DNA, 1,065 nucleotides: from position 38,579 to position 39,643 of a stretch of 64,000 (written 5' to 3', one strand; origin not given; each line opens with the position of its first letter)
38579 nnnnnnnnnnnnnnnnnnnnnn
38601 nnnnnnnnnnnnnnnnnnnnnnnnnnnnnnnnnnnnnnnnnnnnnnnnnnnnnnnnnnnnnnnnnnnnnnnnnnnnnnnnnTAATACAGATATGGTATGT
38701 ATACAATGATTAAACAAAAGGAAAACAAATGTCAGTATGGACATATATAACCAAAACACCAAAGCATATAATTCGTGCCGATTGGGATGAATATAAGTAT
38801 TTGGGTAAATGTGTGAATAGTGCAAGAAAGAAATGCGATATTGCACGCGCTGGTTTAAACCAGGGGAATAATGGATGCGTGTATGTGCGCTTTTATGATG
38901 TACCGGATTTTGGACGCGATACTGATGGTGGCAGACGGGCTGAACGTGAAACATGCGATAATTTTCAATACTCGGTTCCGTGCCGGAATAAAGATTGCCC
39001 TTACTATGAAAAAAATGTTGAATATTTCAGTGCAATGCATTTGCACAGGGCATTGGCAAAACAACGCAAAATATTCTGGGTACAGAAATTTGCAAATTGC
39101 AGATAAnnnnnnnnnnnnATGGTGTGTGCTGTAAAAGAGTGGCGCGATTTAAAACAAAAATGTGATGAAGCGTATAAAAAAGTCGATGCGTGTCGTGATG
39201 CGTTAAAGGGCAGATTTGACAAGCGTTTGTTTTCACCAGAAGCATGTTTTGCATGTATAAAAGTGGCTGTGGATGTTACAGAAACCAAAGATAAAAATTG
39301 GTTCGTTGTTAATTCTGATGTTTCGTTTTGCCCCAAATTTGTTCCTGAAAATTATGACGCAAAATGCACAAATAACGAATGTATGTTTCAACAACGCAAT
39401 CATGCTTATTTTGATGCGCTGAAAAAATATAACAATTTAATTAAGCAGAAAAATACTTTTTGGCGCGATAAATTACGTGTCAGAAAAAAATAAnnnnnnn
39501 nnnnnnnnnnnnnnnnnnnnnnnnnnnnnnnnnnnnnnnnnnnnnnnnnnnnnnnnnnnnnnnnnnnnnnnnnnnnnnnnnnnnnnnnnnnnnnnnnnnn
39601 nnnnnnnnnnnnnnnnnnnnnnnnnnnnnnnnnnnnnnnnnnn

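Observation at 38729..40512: Degenerate integrase with two upstream Cys-rich small paralogs: relic of an integrative element between lepA and acpP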

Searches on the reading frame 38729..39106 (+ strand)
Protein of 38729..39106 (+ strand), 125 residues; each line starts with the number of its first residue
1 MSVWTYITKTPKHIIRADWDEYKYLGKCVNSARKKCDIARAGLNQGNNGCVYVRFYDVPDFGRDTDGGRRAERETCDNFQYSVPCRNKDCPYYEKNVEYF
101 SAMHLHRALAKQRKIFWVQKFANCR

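Call 4: search_protein_families(library=pfam, proteins=[window:38729-39106:+], max_evalue=1)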
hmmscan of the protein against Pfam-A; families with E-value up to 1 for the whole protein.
window:38729-39106:+ (125 aa): 0 families

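Call 5: search_protein_families(library=ncbifam, proteins=[window:38729-39106:+], max_evalue=1)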
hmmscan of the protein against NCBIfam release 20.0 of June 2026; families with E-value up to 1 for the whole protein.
window:38729-39106:+ (125 aa): 0 families

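Call 15: search_protein_families(library=phrogs, proteins=[window:38729-39106:+], max_evalue=0.1)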
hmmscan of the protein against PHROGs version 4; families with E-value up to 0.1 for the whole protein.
window:38729-39106:+ (125 aa): 1 family
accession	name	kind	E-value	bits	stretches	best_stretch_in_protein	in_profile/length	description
phrog_21816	-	unknown function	0.01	17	1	4-55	22-72/78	-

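Call 17: find_homologous_proteins(query=window:38729-39106:+, max_evalue=0.01)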
Query window:38729-39106:+ (125 aa): 2 proteins with E <= 0.01 among 3 candidates.
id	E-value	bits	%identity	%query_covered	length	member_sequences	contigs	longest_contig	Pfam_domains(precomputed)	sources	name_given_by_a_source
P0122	1.9e-80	285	94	100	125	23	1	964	-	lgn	-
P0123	6.5e-27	112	49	100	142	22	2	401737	-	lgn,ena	-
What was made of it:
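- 38729..39106 (+): s1: a 125-aa member of the small Cys-rich (SCR) family. The four family-invariant Cys are C50, C76, C85 and C90. It has a basic C-terminal helix. Only 2 homologs were found in 5.8 billion clusters (call 17).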

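Call 20: find_encoding_contigs(protein=P0123, flank=6000, max_places=2)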
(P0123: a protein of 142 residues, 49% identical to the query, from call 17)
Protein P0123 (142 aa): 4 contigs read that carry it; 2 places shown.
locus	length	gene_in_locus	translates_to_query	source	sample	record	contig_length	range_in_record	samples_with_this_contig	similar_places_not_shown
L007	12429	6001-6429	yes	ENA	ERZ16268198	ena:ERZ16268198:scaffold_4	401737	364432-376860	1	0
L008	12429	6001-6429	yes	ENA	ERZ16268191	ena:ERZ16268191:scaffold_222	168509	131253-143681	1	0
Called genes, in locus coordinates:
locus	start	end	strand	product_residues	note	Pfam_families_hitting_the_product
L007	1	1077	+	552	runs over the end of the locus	-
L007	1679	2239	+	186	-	PF01569:PAP2, PF14360:PAP2_C (weak)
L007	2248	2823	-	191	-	PF09335:VTT_dom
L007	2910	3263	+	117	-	PF02033:RBFA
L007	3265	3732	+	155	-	PF00583:Acetyltransf_1, PF13508:Acetyltransf_7, PF13673:Acetyltransf_10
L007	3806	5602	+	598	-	PF00009:GTP_EFTU, PF03144:GTP_EFTU_D2, PF00679:EFG_C, PF06421:LepA_C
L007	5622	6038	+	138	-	-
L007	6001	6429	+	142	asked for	-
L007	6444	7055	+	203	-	PF00550:PP-binding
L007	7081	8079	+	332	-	PF13356:Arm-DNA-bind_3 (weak), PF22022:Phage_int_M (weak)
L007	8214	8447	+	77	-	PF00550:PP-binding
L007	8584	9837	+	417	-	PF00109:ketoacyl-synt, PF00108:Thiolase_N (faint), PF02801:Ketoacyl-synt_C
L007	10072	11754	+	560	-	PF00501:AMP-binding, PF13193:AMP-binding_C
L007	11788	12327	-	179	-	PF07699:Ephrin_rec_like (weak)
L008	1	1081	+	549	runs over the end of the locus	-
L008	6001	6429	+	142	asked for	-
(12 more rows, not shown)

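Call 46: predict_structure(alignment_id=A3)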
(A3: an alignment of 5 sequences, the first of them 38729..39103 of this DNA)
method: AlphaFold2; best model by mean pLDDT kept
length: 125 residues; sequences in the alignment: 5
mean_pLDDT: 62.0   pTM: 0.50
mean pLDDT of the five models: 62.0, 59.8, 56.4, 56.2, 52.2
residues with pLDDT >= 90: 0; 70-90: 52; 50-70: 33; < 50: 40
segments of 3 or more residues with pLDDT < 50: 1-16, 53-55, 57-73
pLDDT, mean of each block of 10 residues (from residue 1): 34 50 82 84 59 48 41 49 68 77 81 76 52
secondary structure, 60 per line:
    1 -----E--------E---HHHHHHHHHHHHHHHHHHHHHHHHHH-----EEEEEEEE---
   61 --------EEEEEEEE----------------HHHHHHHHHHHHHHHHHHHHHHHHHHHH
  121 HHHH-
elements in order: H19-44 E50-57 E69-76 H93-124
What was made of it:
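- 38729..39106 (+): The AF2 model is low confidence, pLDDT 62: helix, beta-hairpin, long helix (call 46).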

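Call 51: fold_search(model_id=the predicted structure, library=pdb)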
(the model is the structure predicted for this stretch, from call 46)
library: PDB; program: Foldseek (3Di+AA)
matches with E <= 10: 36; with E <= 0.001: 0
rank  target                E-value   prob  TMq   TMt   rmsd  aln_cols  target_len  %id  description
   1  8wkq_S                1.4e+00  0.33  0.45  0.45  17.9       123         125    6  Cryo-EM structure of the MS ring (C1) with export apparatus and proximal rod within the flagellar motor-hook complex i (released 2024-09-04)
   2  8wk3_T                1.9e+00  0.28  0.45  0.51  18.5       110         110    8  Cryo-EM structure of the proximal rod-export apparatus and FlgF within the motor-hook complex in the CW state (released 2024-09-04)
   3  9r6b_I                3.3e+00  0.28  0.45  0.10   6.3       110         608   13  CPS secretion pathway Wza-Wzc (Conf 4) (released 2026-03-04)
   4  6alh_I                3.3e+00  0.06  0.28  0.05  13.5       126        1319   15  CryoEM structure of E.coli RNA polymerase elongation complex (released 2017-08-16)
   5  7bin_U                3.8e+00  0.18  0.47  0.49  20.0       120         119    8  Salmonella export gate and rod refined in focussed C1 map (released 2021-05-05)
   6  8z5s_e                3.8e+00  0.12  0.40  0.45  17.1       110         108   13  Cryo-EM structure of the proximal rod-export apparatus of the polar flagellar motor (released 2025-10-22)
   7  8otz_D7               4.0e+00  0.25  0.42  0.68   6.3       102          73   11  48-nm repeat of the native axonemal doublet microtubule from bovine sperm (released 2023-11-22)
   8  7bin_R                4.0e+00  0.16  0.47  0.49  17.3       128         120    5  Salmonella export gate and rod refined in focussed C1 map (released 2021-05-05)
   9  6r0z_G                4.6e+00  0.04  0.27  0.17  18.4       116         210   15  Thermus thermophilus V/A-type ATPase/synthase, rotational state 1L (released 2019-08-28)
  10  7cg0_k                4.9e+00  0.04  0.22  0.25  11.4       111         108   12  Cryo-EM structure of the flagellar proximal rod with FliF peptides from Salmonella (released 2021-04-28)
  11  8z5s_b                5.5e+00  0.08  0.39  0.44  16.1       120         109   14  Cryo-EM structure of the proximal rod-export apparatus of the polar flagellar motor (released 2025-10-22)
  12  8snb_8F               5.9e+00  0.25  0.44  0.21   7.6       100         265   11  atomic model of sea urchin sperm doublet microtubule (48-nm periodicity) (released 2023-06-28)
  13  5j9t_D                6.3e+00  0.20  0.40  0.42   5.0        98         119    7  Crystal structure of the NuA4 core complex (released 2016-10-26)
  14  7bin_Q                6.3e+00  0.13  0.48  0.45  16.9       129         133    6  Salmonella export gate and rod refined in focussed C1 map (released 2021-05-05)
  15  8z5s_c                6.3e+00  0.07  0.34  0.39  12.0       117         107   14  Cryo-EM structure of the proximal rod-export apparatus of the polar flagellar motor (released 2025-10-22)
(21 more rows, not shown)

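Call 58: search_protein_families(library=padloc, proteins=[window:38729-39106:+], max_evalue=0.01)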
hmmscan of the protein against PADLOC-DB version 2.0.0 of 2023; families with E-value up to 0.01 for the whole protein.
window:38729-39106:+ (125 aa): 0 families
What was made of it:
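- PADLOC finds no defence family (call 58).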

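Call 70: search_solved_structures(query=A4, max_evalue=10, show_alignments=2)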
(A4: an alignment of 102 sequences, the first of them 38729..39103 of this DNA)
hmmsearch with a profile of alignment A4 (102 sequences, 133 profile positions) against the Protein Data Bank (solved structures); distinct sequences matched with E-value up to 10: 8.
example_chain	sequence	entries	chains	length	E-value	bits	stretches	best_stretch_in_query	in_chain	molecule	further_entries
2a1k_A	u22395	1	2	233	0.0037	20.8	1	78-128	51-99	gp32 single stranded DNA binding protein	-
2atq_B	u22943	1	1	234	0.0037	20.8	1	78-128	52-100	gp32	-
1gpc_A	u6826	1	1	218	0.029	18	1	77-128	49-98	PROTEIN (CORE GP32)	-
8gme_A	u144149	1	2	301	0.042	17.4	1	77-128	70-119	gp32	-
1r7j_A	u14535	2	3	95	0.5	13.9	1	7-39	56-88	Conserved hypothetical protein Sso10a | Sso10a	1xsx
9s4q_25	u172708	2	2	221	3.2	11.3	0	13-72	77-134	Kinetochore protein SPC25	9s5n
2e7s_A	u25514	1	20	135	3.5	11.2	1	14-49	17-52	Rab guanine nucleotide exchange factor SEC2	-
2ocy_A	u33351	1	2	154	6.7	10.3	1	14-49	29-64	Rab guanine nucleotide exchange factor SEC2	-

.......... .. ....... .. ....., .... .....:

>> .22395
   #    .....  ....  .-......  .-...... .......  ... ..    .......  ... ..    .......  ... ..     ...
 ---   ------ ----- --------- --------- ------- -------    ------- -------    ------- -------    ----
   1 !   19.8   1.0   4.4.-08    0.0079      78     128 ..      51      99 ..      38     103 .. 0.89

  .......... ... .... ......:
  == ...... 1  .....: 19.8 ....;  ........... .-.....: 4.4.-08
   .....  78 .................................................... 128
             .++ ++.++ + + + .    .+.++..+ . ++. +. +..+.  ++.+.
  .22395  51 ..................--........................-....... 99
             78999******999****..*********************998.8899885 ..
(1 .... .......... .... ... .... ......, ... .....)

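Call 71: search_protein_families(library=pfam, alignment_id=A4, max_evalue=0.1)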
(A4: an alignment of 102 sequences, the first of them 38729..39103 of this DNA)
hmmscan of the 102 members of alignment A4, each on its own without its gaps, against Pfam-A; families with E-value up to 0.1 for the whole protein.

A. member 1, window:38729-39103:+ (125 aa): 0 families

B. families by the number of members that match (of 102 scanned): 46 families (the first 25 are shown)
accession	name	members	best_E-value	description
PF07303.18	Occludin_ELL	2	0.012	Occludin homology domain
PF05617.16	Prolamin_like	1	0.00058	Prolamin-like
PF07149.16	Pes-10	1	0.0025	Pes-10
PF00856.33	SET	1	0.003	SET domain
PF04968.17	CHORD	1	0.0038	CHORD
PF25585.1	zf-CCCH_DUS3L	1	0.0039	DUS3L CCCH zinc finger domain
PF08027.17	Albumin_I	1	0.0049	Albumin I chain b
PF18362.6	THB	1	0.0073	Tri-helix bundle domain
PF24630.1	PIN_TASOR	1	0.0084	TASOR PIN domain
PF23101.1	Zf-C2H2_ZNF451_1st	1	0.011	First Zinc fingers C2H2 type, ZNF451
PF09573.16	RE_TaqI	1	0.011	TaqI restriction endonuclease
PF04977.20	DivIC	1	0.014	Septum formation initiator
PF18363.6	PI_PP_I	1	0.015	Phosphoinositide phosphatase insertion domain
PF02902.25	Peptidase_C48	1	0.016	Ulp1 protease family, C-terminal catalytic domain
PF23856.1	DUF7219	1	0.016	Family of unknown function (DUF7219)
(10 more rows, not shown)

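Call 72: search_protein_families(library=phrogs, alignment_id=A4, max_evalue=0.1)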
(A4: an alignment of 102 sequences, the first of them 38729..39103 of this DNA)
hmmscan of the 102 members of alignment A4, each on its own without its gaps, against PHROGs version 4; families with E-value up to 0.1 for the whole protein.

A. member 1, window:38729-39103:+ (125 aa): 1 family
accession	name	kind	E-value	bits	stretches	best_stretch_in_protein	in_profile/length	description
phrog_21816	-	unknown function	0.01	17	1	4-55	22-72/78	-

B. families by the number of members that match (of 102 scanned): 34 families (the first 25 are shown)
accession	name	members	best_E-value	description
phrog_32588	-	1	0.0015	-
phrog_26709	-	1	0.0023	-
phrog_10647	-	1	0.0036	-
phrog_8665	-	1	0.0065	-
phrog_21816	-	1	0.01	-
phrog_33584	-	1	0.017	-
phrog_31893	-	1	0.018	-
phrog_37243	-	1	0.02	-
phrog_7642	-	1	0.02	-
phrog_13216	-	1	0.028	-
phrog_4004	-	1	0.03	-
phrog_28181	-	1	0.033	-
phrog_18535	-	1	0.034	primase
phrog_38153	-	1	0.036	-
phrog_11788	-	1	0.038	-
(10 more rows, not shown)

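Call 89: fold_search(model_id=the predicted structure, library=viral)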
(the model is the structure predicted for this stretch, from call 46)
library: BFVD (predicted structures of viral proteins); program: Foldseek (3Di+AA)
matches with E <= 10: 118; with E <= 0.001: 0
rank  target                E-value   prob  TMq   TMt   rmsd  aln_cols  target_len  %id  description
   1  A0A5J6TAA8            1.2e-01  0.30  0.29  0.21   7.9       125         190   18  Uncharacterized protein [Proteus phage Myduc]
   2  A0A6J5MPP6            3.5e-01  0.15  0.25  0.04  10.9       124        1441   11  PKD domain containing protein [uncultured Caudovirales phage]
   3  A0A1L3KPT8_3          1.2e+00  0.09  0.29  0.05  14.9       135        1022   12  RNA-dependent RNA polymerase [Wenzhou bunya-like virus 1]
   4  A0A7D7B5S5            1.4e+00  0.14  0.39  0.35  16.9       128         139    8  Uncharacterized protein [Pacific black duck sicinivirus-like virus]
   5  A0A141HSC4            1.5e+00  0.20  0.33  0.16  15.9        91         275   14  (no name in the UniProt tables at hand)
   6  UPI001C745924         1.6e+00  0.13  0.27  0.41  12.2        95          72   10  (no name look-up for this kind of identifier)
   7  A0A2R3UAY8            1.6e+00  0.12  0.29  0.26   7.4       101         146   16  (no name in the UniProt tables at hand)
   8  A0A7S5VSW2            1.9e+00  0.07  0.23  0.25  19.3       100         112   22  (no name in the UniProt tables at hand)
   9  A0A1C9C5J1            2.0e+00  0.05  0.25  0.20  15.2       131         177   15  Uncharacterized protein [Heterosigma akashiwo virus 01]
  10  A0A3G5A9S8            2.0e+00  0.04  0.23  0.14  19.5       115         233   20  Uncharacterized protein [Hyperionvirus sp.]
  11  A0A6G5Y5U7            2.1e+00  0.30  0.45  0.63  10.4       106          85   13  (no name in the UniProt tables at hand)
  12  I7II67                2.1e+00  0.07  0.29  0.20  10.7       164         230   12  Transposase, Tn7_Tnp_TnsA_N superfamily [Campylobacter phage CP21]
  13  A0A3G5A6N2            2.4e+00  0.08  0.36  0.31  15.9       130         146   13  Transmembrane protein [Hyperionvirus sp.]
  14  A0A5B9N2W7            2.4e+00  0.04  0.23  0.21  24.6       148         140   13  Uncharacterized protein [Aeromonas phage 2L372X]
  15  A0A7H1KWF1            2.6e+00  0.18  0.45  0.27  13.0       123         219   13  RNA-directed RNA polymerase [Soybean dwarf virus]
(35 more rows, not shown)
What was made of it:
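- Tried and rejected: Foldseek against PDB and BFVD gave nothing below E 0.1 (calls 46, 51, 89).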

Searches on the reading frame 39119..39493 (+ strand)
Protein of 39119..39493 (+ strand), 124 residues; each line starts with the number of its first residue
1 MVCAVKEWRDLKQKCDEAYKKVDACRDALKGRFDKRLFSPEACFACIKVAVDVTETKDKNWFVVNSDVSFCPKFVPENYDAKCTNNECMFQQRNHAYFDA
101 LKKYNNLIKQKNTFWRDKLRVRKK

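Call 4: search_protein_families(library=pfam, proteins=[window:39119-39493:+], max_evalue=1)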
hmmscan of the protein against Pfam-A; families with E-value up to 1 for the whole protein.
window:39119-39493:+ (124 aa): 2 families
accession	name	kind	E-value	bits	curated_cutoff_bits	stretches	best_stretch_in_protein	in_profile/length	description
PF09183.16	DUF1947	-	0.029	15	22.5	1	50-76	29-57/65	Domain of unknown function (DUF1947)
PF24296.1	SrfA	-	0.031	14.8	27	1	3-37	15-49/73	SrfA protein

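Call 5: search_protein_families(library=ncbifam, proteins=[window:39119-39493:+], max_evalue=1)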
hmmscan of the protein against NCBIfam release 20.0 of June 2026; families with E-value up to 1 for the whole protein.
window:39119-39493:+ (124 aa): 0 families

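Call 12: find_homologous_proteins(query=window:39119-39493:+, max_evalue=0.01)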
Query window:39119-39493:+ (124 aa): 1 proteins with E <= 0.01 among 5 candidates.
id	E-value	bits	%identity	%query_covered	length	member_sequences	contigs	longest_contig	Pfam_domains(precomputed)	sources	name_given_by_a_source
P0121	1.6e-74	266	94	100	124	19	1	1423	-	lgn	-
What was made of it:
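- Tried and rejected: Word-index homolog searches for s1 and s2 returned only 1-2 near-identical hits, because the family diverges too fast (calls 12, 17).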

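Call 15: search_protein_families(library=phrogs, proteins=[window:39119-39493:+], max_evalue=0.1)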
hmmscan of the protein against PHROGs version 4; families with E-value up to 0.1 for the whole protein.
window:39119-39493:+ (124 aa): 1 family
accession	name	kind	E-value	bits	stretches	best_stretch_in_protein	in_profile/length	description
phrog_11749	-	unknown function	0.068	14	0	92-122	16-46/48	-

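Call 58: search_protein_families(library=padloc, proteins=[window:39119-39493:+], max_evalue=0.01)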
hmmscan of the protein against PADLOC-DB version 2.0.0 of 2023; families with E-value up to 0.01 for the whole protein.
window:39119-39493:+ (124 aa): 0 families
